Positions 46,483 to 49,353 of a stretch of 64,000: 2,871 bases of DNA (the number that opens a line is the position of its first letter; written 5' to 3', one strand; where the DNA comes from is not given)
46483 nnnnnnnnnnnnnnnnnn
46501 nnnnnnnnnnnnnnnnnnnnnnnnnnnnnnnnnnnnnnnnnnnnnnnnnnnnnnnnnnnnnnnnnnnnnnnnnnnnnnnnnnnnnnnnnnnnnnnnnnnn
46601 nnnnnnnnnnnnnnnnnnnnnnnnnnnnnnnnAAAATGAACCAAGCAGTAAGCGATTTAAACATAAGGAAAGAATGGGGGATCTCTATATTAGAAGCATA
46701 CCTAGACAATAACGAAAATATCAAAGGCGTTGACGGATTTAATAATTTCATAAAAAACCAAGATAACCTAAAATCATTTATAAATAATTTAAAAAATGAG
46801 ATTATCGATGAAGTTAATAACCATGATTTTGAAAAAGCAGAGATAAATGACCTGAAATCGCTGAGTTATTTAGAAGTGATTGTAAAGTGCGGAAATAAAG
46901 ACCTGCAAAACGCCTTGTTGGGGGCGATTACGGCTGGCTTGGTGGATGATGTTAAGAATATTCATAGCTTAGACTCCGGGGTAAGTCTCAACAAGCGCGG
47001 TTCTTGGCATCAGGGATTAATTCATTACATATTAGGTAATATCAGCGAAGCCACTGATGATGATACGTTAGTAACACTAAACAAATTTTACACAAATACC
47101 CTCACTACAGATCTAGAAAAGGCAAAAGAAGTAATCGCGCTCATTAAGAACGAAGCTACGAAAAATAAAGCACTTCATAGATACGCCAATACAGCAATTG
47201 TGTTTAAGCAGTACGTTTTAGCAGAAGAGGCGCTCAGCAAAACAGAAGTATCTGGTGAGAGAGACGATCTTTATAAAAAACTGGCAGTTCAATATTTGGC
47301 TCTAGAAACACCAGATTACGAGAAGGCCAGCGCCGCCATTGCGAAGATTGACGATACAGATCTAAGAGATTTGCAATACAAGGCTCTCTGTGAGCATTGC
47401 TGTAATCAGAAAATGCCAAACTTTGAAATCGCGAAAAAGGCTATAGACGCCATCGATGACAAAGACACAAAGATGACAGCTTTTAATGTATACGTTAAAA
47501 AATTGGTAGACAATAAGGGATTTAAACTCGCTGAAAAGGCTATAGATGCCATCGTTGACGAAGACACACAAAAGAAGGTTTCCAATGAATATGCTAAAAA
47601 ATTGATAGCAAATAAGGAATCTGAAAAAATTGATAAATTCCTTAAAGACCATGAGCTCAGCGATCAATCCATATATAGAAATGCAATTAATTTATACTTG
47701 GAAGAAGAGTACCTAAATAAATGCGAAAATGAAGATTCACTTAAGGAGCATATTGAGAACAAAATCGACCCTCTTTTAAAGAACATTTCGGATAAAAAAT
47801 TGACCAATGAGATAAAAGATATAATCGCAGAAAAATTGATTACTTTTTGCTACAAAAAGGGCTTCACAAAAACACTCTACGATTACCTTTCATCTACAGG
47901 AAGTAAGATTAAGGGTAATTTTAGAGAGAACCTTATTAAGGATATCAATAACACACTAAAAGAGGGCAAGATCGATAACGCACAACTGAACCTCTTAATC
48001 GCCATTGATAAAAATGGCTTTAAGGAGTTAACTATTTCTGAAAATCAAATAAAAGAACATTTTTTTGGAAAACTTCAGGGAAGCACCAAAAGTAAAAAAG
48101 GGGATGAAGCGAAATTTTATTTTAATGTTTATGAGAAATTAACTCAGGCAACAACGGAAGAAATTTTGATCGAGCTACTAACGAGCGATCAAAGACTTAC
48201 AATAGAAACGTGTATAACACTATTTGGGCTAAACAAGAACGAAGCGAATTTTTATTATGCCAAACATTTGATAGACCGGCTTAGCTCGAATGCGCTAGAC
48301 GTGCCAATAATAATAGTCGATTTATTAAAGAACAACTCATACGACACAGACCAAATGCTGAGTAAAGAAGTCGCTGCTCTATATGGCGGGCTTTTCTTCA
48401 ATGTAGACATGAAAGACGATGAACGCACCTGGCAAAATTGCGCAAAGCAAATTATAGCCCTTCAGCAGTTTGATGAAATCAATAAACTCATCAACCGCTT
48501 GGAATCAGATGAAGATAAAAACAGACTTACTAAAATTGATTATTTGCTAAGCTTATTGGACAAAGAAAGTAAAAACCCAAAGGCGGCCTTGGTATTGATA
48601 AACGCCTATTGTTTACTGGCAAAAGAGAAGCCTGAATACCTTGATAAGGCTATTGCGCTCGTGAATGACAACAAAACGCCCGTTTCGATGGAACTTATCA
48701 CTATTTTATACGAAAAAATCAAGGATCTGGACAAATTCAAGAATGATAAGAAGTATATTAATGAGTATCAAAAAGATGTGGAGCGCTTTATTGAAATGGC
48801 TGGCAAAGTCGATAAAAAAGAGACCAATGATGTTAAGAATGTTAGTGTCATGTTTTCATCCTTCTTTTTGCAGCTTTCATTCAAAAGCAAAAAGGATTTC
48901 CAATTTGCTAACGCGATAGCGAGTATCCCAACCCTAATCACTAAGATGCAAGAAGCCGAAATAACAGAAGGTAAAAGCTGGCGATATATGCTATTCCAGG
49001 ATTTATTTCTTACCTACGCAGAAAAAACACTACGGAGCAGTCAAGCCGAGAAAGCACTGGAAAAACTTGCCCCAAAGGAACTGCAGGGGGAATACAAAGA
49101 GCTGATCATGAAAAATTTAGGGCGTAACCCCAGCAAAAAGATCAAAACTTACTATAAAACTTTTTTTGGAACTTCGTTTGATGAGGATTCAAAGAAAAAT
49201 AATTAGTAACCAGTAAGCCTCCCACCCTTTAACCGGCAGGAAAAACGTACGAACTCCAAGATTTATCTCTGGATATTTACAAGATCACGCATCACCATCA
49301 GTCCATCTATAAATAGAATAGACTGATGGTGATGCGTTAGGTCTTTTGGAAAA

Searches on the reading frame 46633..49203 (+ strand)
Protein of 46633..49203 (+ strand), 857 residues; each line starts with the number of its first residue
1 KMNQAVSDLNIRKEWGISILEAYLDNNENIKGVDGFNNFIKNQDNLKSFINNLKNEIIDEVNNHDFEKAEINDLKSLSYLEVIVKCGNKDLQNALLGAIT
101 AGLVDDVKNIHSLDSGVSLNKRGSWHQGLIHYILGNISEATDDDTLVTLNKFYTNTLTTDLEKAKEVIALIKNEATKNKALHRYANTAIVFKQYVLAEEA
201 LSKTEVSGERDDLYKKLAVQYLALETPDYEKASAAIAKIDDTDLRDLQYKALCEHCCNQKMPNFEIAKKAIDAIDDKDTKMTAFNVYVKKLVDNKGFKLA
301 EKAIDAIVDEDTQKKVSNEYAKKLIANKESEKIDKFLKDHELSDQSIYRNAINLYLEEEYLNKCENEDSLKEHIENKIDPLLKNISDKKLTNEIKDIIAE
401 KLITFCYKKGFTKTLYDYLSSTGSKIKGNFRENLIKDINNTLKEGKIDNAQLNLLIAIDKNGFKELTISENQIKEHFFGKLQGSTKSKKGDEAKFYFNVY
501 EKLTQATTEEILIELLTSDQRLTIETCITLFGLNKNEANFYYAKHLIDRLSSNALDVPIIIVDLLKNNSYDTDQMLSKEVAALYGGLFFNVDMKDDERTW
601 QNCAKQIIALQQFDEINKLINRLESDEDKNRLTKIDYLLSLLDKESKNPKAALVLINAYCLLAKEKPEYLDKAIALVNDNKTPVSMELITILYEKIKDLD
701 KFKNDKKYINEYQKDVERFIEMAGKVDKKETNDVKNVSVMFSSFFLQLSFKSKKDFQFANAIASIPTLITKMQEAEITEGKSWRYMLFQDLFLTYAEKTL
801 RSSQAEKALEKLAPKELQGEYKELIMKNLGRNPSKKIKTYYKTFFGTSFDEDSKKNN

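Call 34: search_solved_structures(query=window:46633-49203:+, max_evalue=1)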
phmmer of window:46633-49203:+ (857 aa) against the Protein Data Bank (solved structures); distinct sequences matched with E-value up to 1: 0.
